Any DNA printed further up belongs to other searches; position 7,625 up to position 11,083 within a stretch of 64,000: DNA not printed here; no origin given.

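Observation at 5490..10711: Shared 6-Cys module in the 728-aa and 1052-aa proteins, tandemly duplicated in the latter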

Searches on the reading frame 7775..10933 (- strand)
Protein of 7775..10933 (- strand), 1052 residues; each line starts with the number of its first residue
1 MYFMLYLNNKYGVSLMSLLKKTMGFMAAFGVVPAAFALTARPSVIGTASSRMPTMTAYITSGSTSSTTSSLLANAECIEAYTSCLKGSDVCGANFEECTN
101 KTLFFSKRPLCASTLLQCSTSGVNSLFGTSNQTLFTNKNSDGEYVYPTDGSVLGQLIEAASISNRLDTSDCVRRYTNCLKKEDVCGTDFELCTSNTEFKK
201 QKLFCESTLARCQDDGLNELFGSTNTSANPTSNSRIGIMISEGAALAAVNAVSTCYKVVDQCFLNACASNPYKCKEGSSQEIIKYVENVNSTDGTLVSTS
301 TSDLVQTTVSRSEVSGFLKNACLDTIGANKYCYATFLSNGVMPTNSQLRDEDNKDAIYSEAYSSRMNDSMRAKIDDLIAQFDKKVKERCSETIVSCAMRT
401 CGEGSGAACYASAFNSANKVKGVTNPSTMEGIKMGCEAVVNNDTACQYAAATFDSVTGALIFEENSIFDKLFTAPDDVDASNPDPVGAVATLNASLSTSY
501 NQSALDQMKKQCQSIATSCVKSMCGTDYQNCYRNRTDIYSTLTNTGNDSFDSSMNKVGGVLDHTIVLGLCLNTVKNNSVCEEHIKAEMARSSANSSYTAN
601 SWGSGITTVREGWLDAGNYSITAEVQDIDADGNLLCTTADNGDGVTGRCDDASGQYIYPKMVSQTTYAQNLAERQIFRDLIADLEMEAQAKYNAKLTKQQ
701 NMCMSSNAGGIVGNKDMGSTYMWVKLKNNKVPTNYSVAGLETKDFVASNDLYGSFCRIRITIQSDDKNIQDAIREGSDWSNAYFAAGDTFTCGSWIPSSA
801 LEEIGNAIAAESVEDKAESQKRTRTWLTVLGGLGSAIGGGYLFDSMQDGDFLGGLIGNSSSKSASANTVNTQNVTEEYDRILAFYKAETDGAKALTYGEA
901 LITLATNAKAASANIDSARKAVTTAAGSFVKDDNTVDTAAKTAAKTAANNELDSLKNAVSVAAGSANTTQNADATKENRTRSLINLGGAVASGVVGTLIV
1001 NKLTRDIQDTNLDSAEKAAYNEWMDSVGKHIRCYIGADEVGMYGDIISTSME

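Call 3: search_protein_families(library=pfam, proteins=[window:7775-10933:-], max_evalue=1)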
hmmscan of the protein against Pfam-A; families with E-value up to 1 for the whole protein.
window:7775-10933:- (1052 aa): 0 families

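Call 4: search_protein_families(library=ncbifam, proteins=[window:7775-10933:-], max_evalue=1)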
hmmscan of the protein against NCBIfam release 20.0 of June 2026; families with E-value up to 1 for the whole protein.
window:7775-10933:- (1052 aa): 1 family
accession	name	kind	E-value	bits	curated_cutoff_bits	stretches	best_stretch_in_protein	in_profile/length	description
NF053524.1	thylo_ssl2009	equivalog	0.21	12.3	58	0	988-1016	18-46/90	ssl2009 family thylakoid membrane protein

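Call 6: find_homologous_proteins(query=window:7775-10933:-, max_evalue=0.001)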
Query window:7775-10933:- (1052 aa): 922 proteins with E <= 0.001 among 8000 candidates; the best 120 are listed.
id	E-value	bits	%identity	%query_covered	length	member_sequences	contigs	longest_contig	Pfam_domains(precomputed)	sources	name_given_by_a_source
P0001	0.0e+0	2302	99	100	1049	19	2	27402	-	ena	-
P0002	0.0e+0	1697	78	87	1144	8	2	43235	-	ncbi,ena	-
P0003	0.0e+0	1694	72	99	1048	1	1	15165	-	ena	-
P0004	0.0e+0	1689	73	99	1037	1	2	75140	-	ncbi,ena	-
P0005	0.0e+0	1688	74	99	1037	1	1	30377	-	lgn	-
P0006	0.0e+0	1683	73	99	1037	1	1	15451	-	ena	-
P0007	0.0e+0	1679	73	99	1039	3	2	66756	-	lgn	-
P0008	0.0e+0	1675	77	87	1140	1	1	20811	-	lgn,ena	-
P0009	0.0e+0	1670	72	99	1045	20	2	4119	-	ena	-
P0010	0.0e+0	1664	72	98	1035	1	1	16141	-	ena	-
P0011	0.0e+0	1656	77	86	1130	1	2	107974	-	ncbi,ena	-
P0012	0.0e+0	1652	70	99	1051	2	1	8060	-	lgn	-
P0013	0.0e+0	1647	71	98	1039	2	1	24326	-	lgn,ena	-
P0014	0.0e+0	1645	75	87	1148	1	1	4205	-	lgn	-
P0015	0.0e+0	1644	71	98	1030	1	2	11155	-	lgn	-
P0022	0.0e+0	1383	61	99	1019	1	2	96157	-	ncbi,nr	ncbi:MAG: hypothetical protein JW974_03440 [Alphaproteobacteria bacterium]|nr:hypothetical protein [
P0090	0.0e+0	1182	55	99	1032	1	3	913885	-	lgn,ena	-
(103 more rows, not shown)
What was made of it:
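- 7775..10933 (-): Gene for the 1052-aa Cys-rich protein (p1052). The likely true start is M16, at nt 10888. More than 900 full-length homologs (call 6).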

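Call 18: search_solved_structures(query=window:7775-10933:-, max_evalue=10)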
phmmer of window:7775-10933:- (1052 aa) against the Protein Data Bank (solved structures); distinct sequences matched with E-value up to 10: 0.

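Call 27: find_encoding_contigs(protein=P0022, flank=10000, max_places=2)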
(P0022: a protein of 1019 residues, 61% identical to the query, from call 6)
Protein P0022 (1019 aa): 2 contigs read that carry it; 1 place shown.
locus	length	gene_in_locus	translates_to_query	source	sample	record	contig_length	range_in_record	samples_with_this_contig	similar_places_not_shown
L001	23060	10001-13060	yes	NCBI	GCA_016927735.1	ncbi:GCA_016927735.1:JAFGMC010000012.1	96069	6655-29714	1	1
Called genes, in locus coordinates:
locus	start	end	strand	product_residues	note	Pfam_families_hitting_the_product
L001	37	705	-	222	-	PF03938:OmpH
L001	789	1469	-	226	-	PF00691:OmpA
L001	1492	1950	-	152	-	-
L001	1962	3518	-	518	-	PF13177:DNA_pol3_delta2, PF13604:AAA_30 (faint), PF00004:AAA, PF13401:AAA_22 (faint), PF22608:DNAX_ATPase_lid, PF12169:DNA_pol3_gamma3, PF12362:DUF3646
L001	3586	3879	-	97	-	-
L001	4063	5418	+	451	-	-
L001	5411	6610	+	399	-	-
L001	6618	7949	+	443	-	-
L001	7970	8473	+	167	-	-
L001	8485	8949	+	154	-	-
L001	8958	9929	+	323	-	PF00849:PseudoU_synth_2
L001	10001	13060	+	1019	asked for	-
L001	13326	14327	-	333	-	PF07719:TPR_2 (faint), PF13181:TPR_8 (faint), PF13424:TPR_12 (faint), PF13432:TPR_16 (weak), PF25575:TPR_BSK1_C (faint), PF10516:SHNi-TPR (faint), PF00515:TPR_1 (weak), PF13414:TPR_11 (weak), +3 more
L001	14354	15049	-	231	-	PF01479:S4, PF00849:PseudoU_synth_2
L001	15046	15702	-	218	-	PF04452:Methyltrans_RNA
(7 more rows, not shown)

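Call 28: find_encoding_contigs(protein=P0090, flank=10000, max_places=2)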
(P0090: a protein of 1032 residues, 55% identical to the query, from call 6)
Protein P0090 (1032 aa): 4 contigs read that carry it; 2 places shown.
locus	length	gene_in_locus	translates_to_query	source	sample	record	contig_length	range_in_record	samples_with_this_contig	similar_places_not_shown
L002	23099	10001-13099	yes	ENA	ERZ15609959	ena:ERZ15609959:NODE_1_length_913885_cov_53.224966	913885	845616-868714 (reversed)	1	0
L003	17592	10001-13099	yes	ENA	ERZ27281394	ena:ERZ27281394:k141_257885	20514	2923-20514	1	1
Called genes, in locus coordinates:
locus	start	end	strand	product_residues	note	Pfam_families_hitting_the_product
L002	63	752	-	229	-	PF03938:OmpH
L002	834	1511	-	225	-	PF00691:OmpA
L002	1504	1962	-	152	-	-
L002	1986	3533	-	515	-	PF13177:DNA_pol3_delta2, PF13245:AAA_19 (faint), PF13604:AAA_30 (weak), PF00004:AAA, PF13401:AAA_22 (weak), PF22608:DNAX_ATPase_lid, PF12169:DNA_pol3_gamma3, PF12362:DUF3646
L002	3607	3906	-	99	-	-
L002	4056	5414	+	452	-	-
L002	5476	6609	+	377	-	-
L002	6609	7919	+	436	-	-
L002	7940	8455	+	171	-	PF13717:Zn_ribbon_4 (weak)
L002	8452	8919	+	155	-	-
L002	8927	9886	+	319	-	PF00849:PseudoU_synth_2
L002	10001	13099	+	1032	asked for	-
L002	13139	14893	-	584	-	PF13306:LRR_5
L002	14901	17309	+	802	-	-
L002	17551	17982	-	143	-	-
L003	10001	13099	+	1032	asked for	-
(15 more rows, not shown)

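Call 36: predict_structure(alignment_id=A1)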
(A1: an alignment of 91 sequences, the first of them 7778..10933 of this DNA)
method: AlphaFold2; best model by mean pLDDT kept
length: 1052 residues; sequences in the alignment: 91
mean_pLDDT: 63.6   pTM: 0.36
mean pLDDT of the five models: 63.6, 63.4, 60.9, 60.7, 59.9
residues with pLDDT >= 90: 8; 70-90: 549; 50-70: 221; < 50: 274
segments of 3 or more residues with pLDDT < 50: 1-71, 293-306, 533-563, 594-623, 708-716, 811-872, 964-1013
pLDDT, mean of each block of 10 residues (from residue 1): 28 29 31 32 32 29 34 71 78 74 73 79 75 56 62 76 76 83 71 73 76 82 78 81 69 84 87 80 72 40 52 85 87 81 77 88 86 85 85 85 74 74 80 84 80 58 70 75 77 84 75 74 63 38 41 36 53 68 65 45 30 29 54 71 71 75 58 51 56 66 64 48 77 68 76 76 82 75 78 76 65 44 39 26 28 29 29 61 77 69 69 79 80 79 87 83 45 25 20 22 32 51 72 80 74 59
secondary structure, 60 per line:
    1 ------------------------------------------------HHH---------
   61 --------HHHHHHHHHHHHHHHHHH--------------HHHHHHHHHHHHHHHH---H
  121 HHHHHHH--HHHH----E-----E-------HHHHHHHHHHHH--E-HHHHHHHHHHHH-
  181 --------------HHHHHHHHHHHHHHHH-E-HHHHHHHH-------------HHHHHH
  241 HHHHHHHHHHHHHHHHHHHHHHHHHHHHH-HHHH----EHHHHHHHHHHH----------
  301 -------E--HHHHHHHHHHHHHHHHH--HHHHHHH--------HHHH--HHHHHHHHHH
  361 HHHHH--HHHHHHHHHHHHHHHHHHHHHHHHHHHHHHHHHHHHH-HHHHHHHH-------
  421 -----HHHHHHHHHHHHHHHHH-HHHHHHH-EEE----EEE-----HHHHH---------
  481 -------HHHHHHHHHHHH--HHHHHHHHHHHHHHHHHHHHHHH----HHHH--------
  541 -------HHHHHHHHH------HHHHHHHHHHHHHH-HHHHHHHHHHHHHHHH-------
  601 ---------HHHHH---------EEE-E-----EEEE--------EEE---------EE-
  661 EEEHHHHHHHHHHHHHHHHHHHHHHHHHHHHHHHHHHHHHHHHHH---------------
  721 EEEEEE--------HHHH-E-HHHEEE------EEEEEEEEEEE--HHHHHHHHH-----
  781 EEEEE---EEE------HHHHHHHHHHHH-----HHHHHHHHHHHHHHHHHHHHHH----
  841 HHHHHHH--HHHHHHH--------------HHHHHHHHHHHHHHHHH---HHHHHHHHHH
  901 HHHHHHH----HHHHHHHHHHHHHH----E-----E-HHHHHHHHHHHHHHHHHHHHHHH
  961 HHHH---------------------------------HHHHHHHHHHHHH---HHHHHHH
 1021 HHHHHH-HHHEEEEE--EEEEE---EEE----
elements in order (helices of 4 or more, strands of 3 or more residues): H69-86 H101-116 H120-127 H130-133 H152-163 H168-179 H195-210 H214-221 H235-269 H271-274 H280-290 H311-327 H330-336 H345-348 H351-365 H368-404 H406-413 H426-442 H444-450 E452-454 E459-461 H467-471 H488-499 H502-524 H529-532 H548-556 H563-576 H578-593 H610-614 E624-626 E634-637 E646-648 E661-663 H664-705 E721-726 H735-738 E745-747 E754-764 H767-775 E781-785 E789-791 H798-809 H815-836 H841-847 H850-856 H871-887 H891-907 H912-925 H938-964 H998-1010 H1014-1026 E1031-1035 E1038-1042 E1046-1048
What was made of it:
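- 10460..10729 (-): Repeat unit 1 (aa 69-158). It holds module M1, with Cys 77, 84, 91, 98, 111, 118 (nt 10580-10705). AF2 places helices at aa 69-86, 101-116 and 120-127 with pLDDT 71-79 (call 36).
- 9938..10171 (-): Module M3 (aa 255-332): C-x6-C-x4-C-x6-C ... C-x9-C. Predicted helical (call 36).
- Helical prediction: the modules are modelled as helical with pLDDT 70-88 (call 36).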

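Call 41: fold_search(model_id=the predicted structure, library=pdb)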
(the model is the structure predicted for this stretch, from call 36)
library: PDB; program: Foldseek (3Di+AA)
matches with E <= 10: 56; with E <= 0.001: 0
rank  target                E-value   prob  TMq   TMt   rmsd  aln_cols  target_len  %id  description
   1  8bx8_B                9.1e-01  0.05  0.10  0.03  59.2      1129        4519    9  In situ outer dynein arm from Chlamydomonas reinhardtii in the post-power stroke state (released 2023-05-10)
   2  4f52_E                1.0e+00  0.08  0.07  0.11  20.8       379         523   14  Structure of a Glomulin-RBX1-CUL1 complex (released 2012-09-19)
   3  1tr2_B                1.1e+00  0.03  0.07  0.07  41.6      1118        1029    9  Crystal structure of human full-length vinculin (residues 1-1066) (released 2005-11-15)
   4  6nr7                  1.5e+00  0.03  0.08  0.08  42.2      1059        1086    9  Rerefinement of chicken vinculin (released 2020-01-29)
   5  7k5b_B                2.2e+00  0.01  0.06  0.03  48.8      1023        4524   11  Structure of outer-arm dynein bound to microtubule doublet in microtubule binding state 2 (MTBS-2) (released 2021-09-29)
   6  9k2v_A                3.0e+00  0.02  0.07  0.08  27.6       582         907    9  Cyanophage A4 pre-ejectosome (released 2025-04-09)
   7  9eof_G                3.0e+00  0.02  0.06  0.07  26.6       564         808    8  Structure of the human INTS5/8/10/15 subcomplex (released 2024-06-12)
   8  9sob_D                3.1e+00  0.02  0.09  0.07  35.4      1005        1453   10  Structural Model of the Nuclear Pore Complex in Arabidopsis thaliana (released 2025-11-05)
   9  5ot4_A                3.1e+00  0.02  0.08  0.09  36.0      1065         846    9  Structure of the Legionella pneumophila effector RidL (1-866) (released 2017-12-13)
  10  7n6g_0A               3.1e+00  0.02  0.06  0.09  23.5       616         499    9  C1 of central pair (released 2022-05-18)
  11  9qvm_A                3.2e+00  0.03  0.08  0.11  28.3       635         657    9  Cryo-EM reconstruction of the NEDD1 anchor protein and CDK5RAP2 bound to the gamma-tubulin ring complex (released 2025-05-21)
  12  7sqc_W0               3.4e+00  0.02  0.07  0.07  64.3       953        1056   10  Ciliary C1 central pair apparatus isolated from Chlamydomonas reinhardtii (released 2022-04-13)
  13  9rtt_Q                3.5e+00  0.01  0.07  0.07  33.9       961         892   10  Activated Elongation Complex with IWS1 and ELOF1 (released 2025-09-03)
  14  2cpt_MODEL_1_A        3.7e+00  0.12  0.04  0.25  23.0       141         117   15  Solution structure of MIT domain from human SKD1 (released 2005-11-19)
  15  7kek_A                4.2e+00  0.03  0.10  0.04  37.5       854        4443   11  Structure of the free outer-arm dynein in pre-parallel state (released 2021-09-29)
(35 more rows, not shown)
